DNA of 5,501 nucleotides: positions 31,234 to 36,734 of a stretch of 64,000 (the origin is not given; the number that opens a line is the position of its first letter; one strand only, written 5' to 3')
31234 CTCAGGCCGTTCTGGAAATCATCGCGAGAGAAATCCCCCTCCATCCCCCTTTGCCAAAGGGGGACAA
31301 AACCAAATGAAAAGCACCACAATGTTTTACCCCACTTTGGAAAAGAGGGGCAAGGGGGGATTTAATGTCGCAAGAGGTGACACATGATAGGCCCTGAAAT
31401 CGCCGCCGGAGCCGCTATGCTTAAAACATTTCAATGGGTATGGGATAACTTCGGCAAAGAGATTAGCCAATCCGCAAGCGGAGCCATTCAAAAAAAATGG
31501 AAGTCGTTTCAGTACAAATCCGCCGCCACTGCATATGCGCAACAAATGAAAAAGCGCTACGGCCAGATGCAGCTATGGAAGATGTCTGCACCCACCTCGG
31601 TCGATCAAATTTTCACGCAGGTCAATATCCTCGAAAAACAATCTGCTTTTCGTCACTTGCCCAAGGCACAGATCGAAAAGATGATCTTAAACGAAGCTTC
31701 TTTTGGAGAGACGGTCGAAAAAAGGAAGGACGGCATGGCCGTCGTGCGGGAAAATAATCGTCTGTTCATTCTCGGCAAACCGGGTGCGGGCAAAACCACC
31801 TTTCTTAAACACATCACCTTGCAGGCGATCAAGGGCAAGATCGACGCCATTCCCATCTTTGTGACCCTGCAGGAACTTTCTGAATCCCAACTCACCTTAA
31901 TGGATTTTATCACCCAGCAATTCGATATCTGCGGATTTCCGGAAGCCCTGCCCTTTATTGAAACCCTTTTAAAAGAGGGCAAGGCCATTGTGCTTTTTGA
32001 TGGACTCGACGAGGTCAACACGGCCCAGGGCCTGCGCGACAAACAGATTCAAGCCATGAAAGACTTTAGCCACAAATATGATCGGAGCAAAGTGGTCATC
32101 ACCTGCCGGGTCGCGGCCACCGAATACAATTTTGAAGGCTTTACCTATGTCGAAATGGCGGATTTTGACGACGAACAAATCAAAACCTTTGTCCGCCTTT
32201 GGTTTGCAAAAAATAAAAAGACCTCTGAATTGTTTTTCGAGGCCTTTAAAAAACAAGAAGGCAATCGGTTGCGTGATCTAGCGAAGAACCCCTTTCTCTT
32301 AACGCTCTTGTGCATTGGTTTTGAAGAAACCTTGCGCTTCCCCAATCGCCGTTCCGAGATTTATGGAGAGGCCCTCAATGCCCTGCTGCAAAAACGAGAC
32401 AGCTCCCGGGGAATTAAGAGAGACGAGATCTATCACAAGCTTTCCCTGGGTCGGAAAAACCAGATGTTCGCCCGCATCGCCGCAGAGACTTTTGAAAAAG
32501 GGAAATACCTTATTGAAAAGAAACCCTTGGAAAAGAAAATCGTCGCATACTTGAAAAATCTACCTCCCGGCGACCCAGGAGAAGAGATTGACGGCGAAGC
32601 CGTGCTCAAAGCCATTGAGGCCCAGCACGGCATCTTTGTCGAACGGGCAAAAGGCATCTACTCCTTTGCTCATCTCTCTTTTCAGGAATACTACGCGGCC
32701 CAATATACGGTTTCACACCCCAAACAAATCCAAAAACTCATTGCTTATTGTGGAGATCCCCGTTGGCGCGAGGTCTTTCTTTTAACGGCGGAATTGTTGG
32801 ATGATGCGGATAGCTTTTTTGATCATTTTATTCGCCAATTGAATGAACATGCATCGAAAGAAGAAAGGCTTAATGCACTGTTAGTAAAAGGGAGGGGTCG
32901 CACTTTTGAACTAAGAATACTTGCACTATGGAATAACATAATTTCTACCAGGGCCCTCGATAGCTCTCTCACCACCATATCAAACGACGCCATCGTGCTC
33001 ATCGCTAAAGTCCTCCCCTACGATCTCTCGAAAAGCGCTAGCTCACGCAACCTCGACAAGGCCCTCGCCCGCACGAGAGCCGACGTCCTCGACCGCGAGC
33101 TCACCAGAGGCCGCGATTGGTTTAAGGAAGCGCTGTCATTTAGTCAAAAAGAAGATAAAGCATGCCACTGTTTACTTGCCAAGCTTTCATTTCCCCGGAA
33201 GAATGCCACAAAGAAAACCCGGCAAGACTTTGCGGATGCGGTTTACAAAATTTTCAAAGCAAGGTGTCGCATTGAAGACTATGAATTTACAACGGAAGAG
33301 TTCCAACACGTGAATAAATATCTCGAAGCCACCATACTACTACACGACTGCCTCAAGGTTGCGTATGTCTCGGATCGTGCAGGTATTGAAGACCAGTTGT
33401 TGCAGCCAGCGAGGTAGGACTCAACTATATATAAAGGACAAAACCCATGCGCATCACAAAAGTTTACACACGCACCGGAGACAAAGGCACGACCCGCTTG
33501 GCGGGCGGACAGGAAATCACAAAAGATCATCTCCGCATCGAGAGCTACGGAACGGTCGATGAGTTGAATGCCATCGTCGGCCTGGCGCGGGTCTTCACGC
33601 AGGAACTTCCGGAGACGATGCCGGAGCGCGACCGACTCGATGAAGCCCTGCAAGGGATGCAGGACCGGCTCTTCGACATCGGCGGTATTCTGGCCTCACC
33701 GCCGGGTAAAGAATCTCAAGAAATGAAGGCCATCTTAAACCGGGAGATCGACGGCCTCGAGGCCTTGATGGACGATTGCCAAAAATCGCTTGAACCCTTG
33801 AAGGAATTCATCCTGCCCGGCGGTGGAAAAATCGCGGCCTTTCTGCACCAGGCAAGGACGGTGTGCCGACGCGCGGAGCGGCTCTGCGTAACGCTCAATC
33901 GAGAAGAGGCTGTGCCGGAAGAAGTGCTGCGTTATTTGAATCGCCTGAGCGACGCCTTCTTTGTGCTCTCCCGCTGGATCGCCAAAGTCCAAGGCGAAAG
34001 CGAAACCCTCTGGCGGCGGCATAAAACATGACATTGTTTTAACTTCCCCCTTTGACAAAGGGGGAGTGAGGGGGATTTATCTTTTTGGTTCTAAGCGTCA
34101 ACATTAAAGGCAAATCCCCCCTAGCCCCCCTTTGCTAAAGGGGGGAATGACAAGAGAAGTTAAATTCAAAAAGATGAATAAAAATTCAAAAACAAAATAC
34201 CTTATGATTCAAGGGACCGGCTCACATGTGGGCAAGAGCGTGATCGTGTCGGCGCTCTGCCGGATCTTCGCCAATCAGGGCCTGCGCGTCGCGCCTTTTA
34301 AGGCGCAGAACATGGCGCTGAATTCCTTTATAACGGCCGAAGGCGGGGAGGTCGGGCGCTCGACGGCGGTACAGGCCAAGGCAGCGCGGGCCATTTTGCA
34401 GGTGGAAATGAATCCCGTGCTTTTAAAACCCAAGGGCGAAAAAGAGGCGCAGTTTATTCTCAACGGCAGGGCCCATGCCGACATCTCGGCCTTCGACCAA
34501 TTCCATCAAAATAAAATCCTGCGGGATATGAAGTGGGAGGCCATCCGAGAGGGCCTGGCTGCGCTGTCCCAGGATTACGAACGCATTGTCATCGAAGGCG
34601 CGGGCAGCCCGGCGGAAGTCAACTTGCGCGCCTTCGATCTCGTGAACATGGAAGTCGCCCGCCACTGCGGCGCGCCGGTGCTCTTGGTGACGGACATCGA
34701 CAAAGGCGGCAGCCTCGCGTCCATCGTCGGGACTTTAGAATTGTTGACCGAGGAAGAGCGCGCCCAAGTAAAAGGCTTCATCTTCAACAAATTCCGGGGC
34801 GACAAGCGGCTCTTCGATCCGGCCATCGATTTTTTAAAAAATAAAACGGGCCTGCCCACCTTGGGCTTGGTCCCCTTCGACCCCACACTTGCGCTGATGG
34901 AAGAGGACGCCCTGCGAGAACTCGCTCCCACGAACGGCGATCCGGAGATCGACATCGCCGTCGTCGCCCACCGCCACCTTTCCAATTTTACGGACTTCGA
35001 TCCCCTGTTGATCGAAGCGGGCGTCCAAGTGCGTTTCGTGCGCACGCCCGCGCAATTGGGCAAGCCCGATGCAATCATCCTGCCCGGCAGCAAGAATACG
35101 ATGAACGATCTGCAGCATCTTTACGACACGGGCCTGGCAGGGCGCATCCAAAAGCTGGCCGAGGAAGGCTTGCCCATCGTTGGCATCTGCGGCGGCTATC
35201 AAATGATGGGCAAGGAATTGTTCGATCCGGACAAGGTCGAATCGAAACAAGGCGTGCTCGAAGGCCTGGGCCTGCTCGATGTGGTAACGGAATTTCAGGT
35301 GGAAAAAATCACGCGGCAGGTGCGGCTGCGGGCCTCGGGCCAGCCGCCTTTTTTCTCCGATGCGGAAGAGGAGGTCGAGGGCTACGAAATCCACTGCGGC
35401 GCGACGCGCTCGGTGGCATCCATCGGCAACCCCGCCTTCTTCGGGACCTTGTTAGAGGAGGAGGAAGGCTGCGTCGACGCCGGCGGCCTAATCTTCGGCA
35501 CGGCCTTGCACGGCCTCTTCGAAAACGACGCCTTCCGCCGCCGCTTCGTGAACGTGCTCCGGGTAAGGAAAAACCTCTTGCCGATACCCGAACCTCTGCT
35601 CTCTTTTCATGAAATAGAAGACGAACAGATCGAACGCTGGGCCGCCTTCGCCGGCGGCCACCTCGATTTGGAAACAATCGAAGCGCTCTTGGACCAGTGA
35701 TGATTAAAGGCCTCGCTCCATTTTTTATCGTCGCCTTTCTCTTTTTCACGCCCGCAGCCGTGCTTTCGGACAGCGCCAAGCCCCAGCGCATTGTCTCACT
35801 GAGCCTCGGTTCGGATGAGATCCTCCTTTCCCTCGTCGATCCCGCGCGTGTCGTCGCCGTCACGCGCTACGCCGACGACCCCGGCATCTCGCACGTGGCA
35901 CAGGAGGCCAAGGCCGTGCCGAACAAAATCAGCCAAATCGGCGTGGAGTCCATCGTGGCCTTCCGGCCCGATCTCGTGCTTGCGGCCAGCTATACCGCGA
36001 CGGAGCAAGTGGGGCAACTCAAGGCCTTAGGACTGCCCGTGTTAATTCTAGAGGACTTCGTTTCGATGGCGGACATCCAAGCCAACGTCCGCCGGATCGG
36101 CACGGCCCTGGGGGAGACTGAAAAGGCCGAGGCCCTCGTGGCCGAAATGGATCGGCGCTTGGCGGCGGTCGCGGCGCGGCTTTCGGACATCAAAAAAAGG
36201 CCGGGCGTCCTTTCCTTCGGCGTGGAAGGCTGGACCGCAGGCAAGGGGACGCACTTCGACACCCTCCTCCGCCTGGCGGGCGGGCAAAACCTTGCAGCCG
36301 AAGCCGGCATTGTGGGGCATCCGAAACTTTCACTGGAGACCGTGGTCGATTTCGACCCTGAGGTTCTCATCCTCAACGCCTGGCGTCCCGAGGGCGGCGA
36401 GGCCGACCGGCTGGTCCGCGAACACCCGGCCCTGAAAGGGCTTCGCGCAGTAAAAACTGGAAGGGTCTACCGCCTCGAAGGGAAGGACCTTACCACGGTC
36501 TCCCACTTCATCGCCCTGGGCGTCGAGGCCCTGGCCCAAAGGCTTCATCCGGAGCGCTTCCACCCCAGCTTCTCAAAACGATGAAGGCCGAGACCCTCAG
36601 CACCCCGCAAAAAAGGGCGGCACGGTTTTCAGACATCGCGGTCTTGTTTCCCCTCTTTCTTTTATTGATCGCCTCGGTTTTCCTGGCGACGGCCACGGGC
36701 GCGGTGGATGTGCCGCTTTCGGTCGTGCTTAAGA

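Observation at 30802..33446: NACHT STAND NTPase plus DUF559 endonuclease inserted into the cobalamin salvage operon and bracketed by palindromic repeats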

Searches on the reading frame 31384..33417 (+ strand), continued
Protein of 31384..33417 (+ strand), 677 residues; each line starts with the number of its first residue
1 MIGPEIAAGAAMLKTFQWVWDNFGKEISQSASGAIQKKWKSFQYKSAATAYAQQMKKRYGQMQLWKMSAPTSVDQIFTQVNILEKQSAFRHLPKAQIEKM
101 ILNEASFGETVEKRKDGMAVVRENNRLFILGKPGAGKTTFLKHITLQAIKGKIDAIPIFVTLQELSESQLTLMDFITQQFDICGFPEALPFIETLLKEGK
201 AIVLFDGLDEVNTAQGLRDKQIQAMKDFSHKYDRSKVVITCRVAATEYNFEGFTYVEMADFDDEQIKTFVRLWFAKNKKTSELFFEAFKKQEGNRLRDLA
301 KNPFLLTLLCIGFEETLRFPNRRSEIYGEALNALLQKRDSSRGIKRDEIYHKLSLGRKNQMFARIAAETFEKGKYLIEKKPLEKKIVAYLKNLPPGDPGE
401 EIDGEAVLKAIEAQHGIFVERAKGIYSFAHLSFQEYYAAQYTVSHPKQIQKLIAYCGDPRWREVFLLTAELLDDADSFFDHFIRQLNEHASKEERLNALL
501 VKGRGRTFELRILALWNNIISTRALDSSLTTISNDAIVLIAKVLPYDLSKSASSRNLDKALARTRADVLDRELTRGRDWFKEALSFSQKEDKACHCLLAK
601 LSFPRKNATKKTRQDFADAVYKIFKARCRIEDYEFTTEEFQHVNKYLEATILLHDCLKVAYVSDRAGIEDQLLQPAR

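Call 79: search_protein_families(library=pfam, proteins=[P0067, P0089, P0112, P0009, P0015], max_evalue=0.001)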
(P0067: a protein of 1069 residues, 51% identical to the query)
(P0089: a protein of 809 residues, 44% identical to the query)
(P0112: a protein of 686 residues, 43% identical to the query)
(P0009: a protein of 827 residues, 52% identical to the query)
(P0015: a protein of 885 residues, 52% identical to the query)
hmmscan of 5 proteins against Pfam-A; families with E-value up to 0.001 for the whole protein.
P0067 (1069 aa): 5 families
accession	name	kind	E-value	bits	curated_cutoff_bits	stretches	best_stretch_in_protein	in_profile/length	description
PF05729.18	NACHT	-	6.9e-12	45.9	26.7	1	335-484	3-166/167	NACHT domain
PF00089.32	Trypsin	-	4.4e-09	36.9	20.6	1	6-181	13-202/220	Trypsin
PF13365.12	Trypsin_2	-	4.6e-09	37.6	27.6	1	20-171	1-144/144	Trypsin-like peptidase domain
PF22727.1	NCH2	-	4.9e-09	36.6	27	1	918-985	26-96/96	NACHT C-terminal Helical domain 2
PF13401.12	AAA_22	-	0.00028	21.6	27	0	335-437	8-97/130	AAA domain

P0089 (809 aa): 5 families
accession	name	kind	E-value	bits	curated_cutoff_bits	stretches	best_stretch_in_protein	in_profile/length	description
PF05729.18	NACHT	-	1.7e-22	80.4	26.7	1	197-350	3-166/167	NACHT domain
PF19961.5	EAD8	-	1.3e-15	58.3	27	1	7-98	4-95/96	Effector-associated domain 8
PF24883.2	NPHP3_N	-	1.7e-06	28.8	24.8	0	270-316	121-164/164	Nephrocystin 3, N-terminal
PF20720.3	nSTAND3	-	3e-06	27.5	27.2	1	186-317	9-112/155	Novel STAND NTPase 3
PF22727.1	NCH2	-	1.8e-05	25.2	27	1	739-806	21-96/96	NACHT C-terminal Helical domain 2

P0112 (686 aa): 6 families
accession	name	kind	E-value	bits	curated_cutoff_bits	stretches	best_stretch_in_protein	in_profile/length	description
PF05729.18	NACHT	-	4.3e-16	59.6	26.7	1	121-280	3-166/167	NACHT domain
PF22727.1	NCH2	-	1.7e-13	51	27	1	617-683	29-96/96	NACHT C-terminal Helical domain 2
PF24389.1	ORC-CDC6-like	-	2.2e-05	23.8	27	1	117-168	31-82/571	ORC-CDC6-like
PF13479.12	AAA_24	-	0.00025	21.4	27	1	118-172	2-51/195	AAA domain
PF20720.3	nSTAND3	-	0.00044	20.4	27.2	0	116-145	15-44/155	Novel STAND NTPase 3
PF24883.2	NPHP3_N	-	0.00079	20.1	24.8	0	117-139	21-43/164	Nephrocystin 3, N-terminal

P0009 (827 aa): 5 families
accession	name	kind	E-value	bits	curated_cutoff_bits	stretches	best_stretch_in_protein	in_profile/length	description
PF05729.18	NACHT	-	2.5e-17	63.7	26.7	1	261-410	2-165/167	NACHT domain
PF22727.1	NCH2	-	7.2e-09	36.1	27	1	740-822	7-96/96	NACHT C-terminal Helical domain 2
PF20720.3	nSTAND3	-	5e-06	26.7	27.2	1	251-377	9-111/155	Novel STAND NTPase 3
PF24883.2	NPHP3_N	-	7.6e-06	26.7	24.8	0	333-377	123-164/164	Nephrocystin 3, N-terminal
PF13401.12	AAA_22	-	2.2e-05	25.2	27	1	259-364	5-108/130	AAA domain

P0015 (885 aa): 4 families
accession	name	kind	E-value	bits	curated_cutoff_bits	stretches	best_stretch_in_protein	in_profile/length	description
PF05729.18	NACHT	-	2.4e-16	60.4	26.7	1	311-461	2-166/167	NACHT domain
PF22727.1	NCH2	-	8e-10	39.2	27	1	819-881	30-96/96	NACHT C-terminal Helical domain 2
PF20720.3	nSTAND3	-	3.7e-07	30.4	27.2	1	300-427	8-112/155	Novel STAND NTPase 3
PF04665.18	Pox_A32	-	0.00059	19.8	22.8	0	308-349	12-52/242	Poxvirus A32 protein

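Call 93: search_protein_families(library=pfam, alignment_id=A5, max_evalue=0.00001)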
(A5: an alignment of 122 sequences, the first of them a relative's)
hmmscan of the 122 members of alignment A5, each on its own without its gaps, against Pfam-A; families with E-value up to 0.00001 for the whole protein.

A. member 1, L087:602-2635:+ (678 aa): 4 families
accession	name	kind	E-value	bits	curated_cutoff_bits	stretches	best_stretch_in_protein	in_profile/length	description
PF02562.22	PhoH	-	7.4e-93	310.2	27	2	106-223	2-119/205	PhoH-like protein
PF14528.11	LAGLIDADG_3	-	6.2e-11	42.9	22.5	1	437-499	1-62/82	LAGLIDADG-like domain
PF13604.12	AAA_30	-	8.9e-07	29.3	27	0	111-169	4-62/191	AAA domain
PF13245.12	AAA_19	-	5e-06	27.2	25.1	0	113-168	1-56/134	AAA domain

B. families by the number of members that match (of 122 scanned): 152 families (the first 25 are shown)
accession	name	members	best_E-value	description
PF00072.30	Response_reg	10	2.8e-46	Response regulator receiver domain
PF02518.31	HATPase_c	6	4.2e-31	Histidine kinase-, DNA gyrase B-, and HSP90-like ATPase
PF00512.31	HisKA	5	5.1e-23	His Kinase A (phospho-acceptor) domain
PF01627.28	Hpt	5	5.7e-19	Hpt domain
PF08448.16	PAS_4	3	1.6e-49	PAS fold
PF00989.32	PAS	3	1.1e-31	PAS fold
PF13426.13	PAS_9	3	3.8e-28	PAS domain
PF01590.32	GAF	3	3e-23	GAF domain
PF08447.18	PAS_3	3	2.4e-20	PAS fold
PF12146.15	Hydrolase_4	3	1.9e-19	Serine aminopeptidase, S33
PF12697.13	Abhydrolase_6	3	9.6e-16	Alpha/beta hydrolase family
PF00561.26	Abhydrolase_1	3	1.9e-14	alpha/beta hydrolase fold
PF02562.22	PhoH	2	7.4e-93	PhoH-like protein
PF13245.12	AAA_19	2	2.8e-45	AAA domain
PF13604.12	AAA_30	2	3.2e-42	AAA domain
PF22727.1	NCH2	2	1.9e-20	NACHT C-terminal Helical domain 2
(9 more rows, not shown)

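Call 94: search_protein_families(library=padloc, alignment_id=A5, max_evalue=0.00001)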
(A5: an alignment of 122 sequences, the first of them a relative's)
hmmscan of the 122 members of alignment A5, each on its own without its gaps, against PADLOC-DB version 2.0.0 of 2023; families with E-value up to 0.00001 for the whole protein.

A. member 1, L087:602-2635:+ (678 aa): 1 family
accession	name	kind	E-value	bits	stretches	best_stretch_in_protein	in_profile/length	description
PDLC03706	HEase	-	4.2e-09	34.1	1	400-516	170-288/440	homing endonuclease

B. families by the number of members that match (of 122 scanned): 42 families (the first 25 are shown)
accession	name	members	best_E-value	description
PDLC04055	PD-T4-6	3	7.9e-11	-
PDLC05062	PDC-S66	2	1.7e-15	-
PDLC02012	SAVED5--SAVED_TIR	2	2.3e-12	-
PDLC01734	typeIV_RecD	1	1.4e-77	RecD_0_IVD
PDLC05064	PDC-S68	1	4.1e-52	-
PDLC01148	RecD_like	1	4.5e-50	RecD/Tra ATPase fused to N-terminal HHH domain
PDLC05065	PDC-S68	1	1.5e-48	-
PDLC05066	PDC-S68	1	9.1e-46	-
PDLC04475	PDC-M16A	1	3.8e-24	-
PDLC04476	PDC-M16A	1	7.7e-23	-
PDLC02988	chat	1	1.5e-22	-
PDLC04472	PDC-M16A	1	4.7e-21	-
PDLC02987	caspase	1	7.3e-21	-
PDLC02919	HEAT-ARM_XIII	1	2.5e-16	-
PDLC05035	PDC-S53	1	5.4e-16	-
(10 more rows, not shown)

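Call 95: find_related_loci(query=A2, collection=viral_contigs, flank=3000)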
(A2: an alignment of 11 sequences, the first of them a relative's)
Query A2 (677 aa) in viral_contigs; peptide patterns used: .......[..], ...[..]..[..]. (x = any residue, [..] = any of these).
143 stretches matched a pattern; 2 encode a relative of the query (tblastn E <= 1e-3); 2 distinct loci.
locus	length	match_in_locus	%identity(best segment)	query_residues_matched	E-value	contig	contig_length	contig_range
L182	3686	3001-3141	45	112-157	7e-6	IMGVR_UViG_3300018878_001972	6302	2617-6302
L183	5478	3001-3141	45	112-157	8e-6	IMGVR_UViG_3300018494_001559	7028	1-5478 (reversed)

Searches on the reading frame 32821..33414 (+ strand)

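Call 52: search_protein_families(library=pfam, proteins=[window:32821-33414:+], max_evalue=1)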
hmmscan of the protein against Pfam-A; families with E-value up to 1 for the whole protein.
window:32821-33414:+ (198 aa): 3 families
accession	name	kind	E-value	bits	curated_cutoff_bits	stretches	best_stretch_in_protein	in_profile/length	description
PF22727.1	NCH2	-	2.7e-06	27.9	27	1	131-196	27-96/96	NACHT C-terminal Helical domain 2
PF16736.11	sCache_like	-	0.047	14.4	27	1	3-119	3-114/117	Single Cache-like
PF17867.7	AAA_lid_7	-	0.19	12.5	22.7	0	3-64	23-85/106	Midasin AAA lid domain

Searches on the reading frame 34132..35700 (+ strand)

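Call 3: search_protein_families(library=pfam, proteins=[window:34132-35700:+], max_evalue=0.01)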
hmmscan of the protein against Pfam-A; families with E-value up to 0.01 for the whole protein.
window:34132-35700:+ (522 aa): 6 families
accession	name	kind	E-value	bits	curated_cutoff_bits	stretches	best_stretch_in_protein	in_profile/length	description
PF07685.20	GATase_3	-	6.1e-53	179.8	27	1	274-467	1-195/196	CobB/CobQ-like glutamine amidotransferase domain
PF01656.29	CbiA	-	3e-21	76.1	25.4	1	24-256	1-118/125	CobQ/CobB/MinD/ParA nucleotide binding domain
PF13500.12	AAA_26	-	3.6e-19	69.9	27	1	24-253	3-194/198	AAA domain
PF00117.34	GATase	-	2.8e-05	24.3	22.8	1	294-365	18-91/190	Glutamine amidotransferase class-I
PF03575.23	Peptidase_S51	-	0.00037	20.6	23.9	1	309-385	80-158/206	Peptidase family S51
PF01174.25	SNO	-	0.00075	19.9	27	1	295-385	17-99/188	SNO glutamine amidotransferase family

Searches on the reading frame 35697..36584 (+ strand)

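Call 3: search_protein_families(library=pfam, proteins=[window:35697-36584:+], max_evalue=0.01)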
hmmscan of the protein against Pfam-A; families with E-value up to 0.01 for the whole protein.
window:35697-36584:+ (295 aa): 1 family
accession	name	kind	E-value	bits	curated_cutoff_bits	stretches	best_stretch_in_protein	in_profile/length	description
PF01497.23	Peripla_BP_2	-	8.1e-34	117.5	27.5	1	32-261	1-232/235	Periplasmic binding protein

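Call 9: search_protein_families(library=ncbifam, proteins=[window:35697-36584:+], max_evalue=0.01)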
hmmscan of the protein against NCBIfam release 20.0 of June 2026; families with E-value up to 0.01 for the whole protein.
window:35697-36584:+ (295 aa): 8 families
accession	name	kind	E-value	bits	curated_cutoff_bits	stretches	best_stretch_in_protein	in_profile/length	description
TIGR04281.1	peripla_PGF_1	equivalog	1.1e-42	146.4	325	1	27-289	19-270/330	PGF-CTERM-anchored ABC transporter substrate-binding protein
NF002894.0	PRK03379.1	equivalog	1.1e-19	70.6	234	1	16-227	12-215/266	vitamin B12 ABC transporter substrate-binding protein BtuF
TIGR03868.1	F420-O_ABCperi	hypoth_equivalog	1.1e-13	51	392.4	1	26-256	14-258/287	putative F420-0 ABC transporter substrate-binding protein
NF008200.0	PRK10957.1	equivalog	3e-13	49.4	205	1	25-177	52-212/330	Fe2+-enterobactin ABC transporter substrate-binding protein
TIGR03659.1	IsdE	equivalog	1.8e-12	47.1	298.65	1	27-269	36-276/292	heme ABC transporter substrate-binding protein IsdE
NF010649.0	PRK14048.1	equivalog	6.6e-08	32.1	374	1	79-227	110-269/374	ferrichrome/ferrioxamine B periplasmic transporter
NF008501.1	PRK11411.1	subfamily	8.1e-07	28.3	320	1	59-261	64-270/303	Fe(3+) dicitrate ABC transporter substrate-binding protein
NF052484.1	sider_BP_EitA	equivalog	1.9e-05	23.9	640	0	136-281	166-320/328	siderophore ABC transporter substrate-binding protein EitA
